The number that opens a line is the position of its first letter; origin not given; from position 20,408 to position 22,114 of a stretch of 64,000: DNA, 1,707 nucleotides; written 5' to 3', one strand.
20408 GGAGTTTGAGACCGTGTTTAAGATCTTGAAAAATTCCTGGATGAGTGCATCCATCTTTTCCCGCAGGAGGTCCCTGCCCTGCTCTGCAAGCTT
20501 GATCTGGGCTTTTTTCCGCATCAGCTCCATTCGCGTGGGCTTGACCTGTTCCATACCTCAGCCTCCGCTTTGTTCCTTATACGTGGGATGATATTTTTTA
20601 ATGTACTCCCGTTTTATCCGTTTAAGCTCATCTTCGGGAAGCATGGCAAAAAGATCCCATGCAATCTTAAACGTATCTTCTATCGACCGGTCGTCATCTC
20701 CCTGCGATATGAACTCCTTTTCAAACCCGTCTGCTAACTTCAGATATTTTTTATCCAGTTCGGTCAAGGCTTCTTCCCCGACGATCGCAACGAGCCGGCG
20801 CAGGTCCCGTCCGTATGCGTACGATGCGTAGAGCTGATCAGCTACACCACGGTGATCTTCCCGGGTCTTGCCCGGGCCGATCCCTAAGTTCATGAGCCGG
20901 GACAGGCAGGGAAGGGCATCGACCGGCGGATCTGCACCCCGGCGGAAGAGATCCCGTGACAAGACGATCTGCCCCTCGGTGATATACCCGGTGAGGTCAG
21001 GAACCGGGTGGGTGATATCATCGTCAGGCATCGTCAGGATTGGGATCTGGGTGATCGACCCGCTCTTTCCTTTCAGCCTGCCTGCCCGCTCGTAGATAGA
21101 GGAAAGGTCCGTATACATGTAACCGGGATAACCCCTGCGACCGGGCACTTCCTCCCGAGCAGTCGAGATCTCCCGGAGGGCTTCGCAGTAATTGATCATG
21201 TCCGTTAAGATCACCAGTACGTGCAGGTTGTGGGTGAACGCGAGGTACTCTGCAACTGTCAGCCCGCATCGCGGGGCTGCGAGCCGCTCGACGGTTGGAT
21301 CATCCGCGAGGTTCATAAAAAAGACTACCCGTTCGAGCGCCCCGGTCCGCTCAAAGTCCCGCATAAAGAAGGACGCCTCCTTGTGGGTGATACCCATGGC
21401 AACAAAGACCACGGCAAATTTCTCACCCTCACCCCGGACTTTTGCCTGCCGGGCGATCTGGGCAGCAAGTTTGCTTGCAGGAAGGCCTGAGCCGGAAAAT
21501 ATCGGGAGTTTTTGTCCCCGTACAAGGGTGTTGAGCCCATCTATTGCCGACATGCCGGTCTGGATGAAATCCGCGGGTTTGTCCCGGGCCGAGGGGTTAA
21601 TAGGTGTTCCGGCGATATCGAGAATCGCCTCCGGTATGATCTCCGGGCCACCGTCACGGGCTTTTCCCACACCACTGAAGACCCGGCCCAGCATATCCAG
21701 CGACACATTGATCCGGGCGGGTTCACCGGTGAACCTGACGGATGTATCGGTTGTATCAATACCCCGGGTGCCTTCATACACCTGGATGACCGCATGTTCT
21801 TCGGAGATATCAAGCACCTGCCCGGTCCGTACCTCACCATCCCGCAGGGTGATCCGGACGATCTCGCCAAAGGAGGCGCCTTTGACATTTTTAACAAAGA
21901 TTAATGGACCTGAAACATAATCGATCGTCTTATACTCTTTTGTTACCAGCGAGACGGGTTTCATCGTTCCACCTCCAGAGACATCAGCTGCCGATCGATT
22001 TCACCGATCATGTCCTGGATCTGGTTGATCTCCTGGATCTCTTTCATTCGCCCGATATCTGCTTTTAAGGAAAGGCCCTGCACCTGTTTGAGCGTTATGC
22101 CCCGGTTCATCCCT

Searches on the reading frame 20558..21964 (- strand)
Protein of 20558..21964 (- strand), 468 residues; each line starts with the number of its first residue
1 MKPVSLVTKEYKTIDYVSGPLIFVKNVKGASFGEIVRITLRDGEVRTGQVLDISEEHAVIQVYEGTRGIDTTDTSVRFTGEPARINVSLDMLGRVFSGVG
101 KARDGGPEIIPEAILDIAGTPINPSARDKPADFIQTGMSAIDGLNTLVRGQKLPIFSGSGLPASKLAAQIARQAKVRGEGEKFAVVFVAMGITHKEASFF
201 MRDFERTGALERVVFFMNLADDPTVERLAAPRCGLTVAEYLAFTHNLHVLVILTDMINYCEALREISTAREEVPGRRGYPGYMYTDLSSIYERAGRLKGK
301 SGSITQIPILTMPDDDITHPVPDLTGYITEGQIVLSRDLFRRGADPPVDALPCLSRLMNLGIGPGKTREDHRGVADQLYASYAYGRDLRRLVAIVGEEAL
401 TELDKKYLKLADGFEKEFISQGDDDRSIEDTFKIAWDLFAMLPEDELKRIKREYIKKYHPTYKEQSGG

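Call 7: search_protein_families(library=pfam, proteins=[window:20558-21964:-])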
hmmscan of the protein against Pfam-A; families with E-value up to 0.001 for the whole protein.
window:20558-21964:- (468 aa): 4 families
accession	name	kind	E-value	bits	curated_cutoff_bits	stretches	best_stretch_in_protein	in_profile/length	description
PF00006.31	ATP-synt_ab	-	1.2e-77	260.7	29.5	1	137-355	1-213/213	ATP synthase alpha/beta family, nucleotide-binding domain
PF22919.1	ATP-synt_VA_C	-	4.5e-31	107.3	24.7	1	361-458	2-100/101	C-terminal domain of V and A type ATP synthase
PF02874.29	ATP-synt_ab_N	-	1e-14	55.2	20.9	1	17-80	4-69/69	ATP synthase alpha/beta family, beta-barrel domain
PF09378.16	HAS-barrel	-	9.6e-06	26.1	25.2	1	8-61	2-54/90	HAS barrel domain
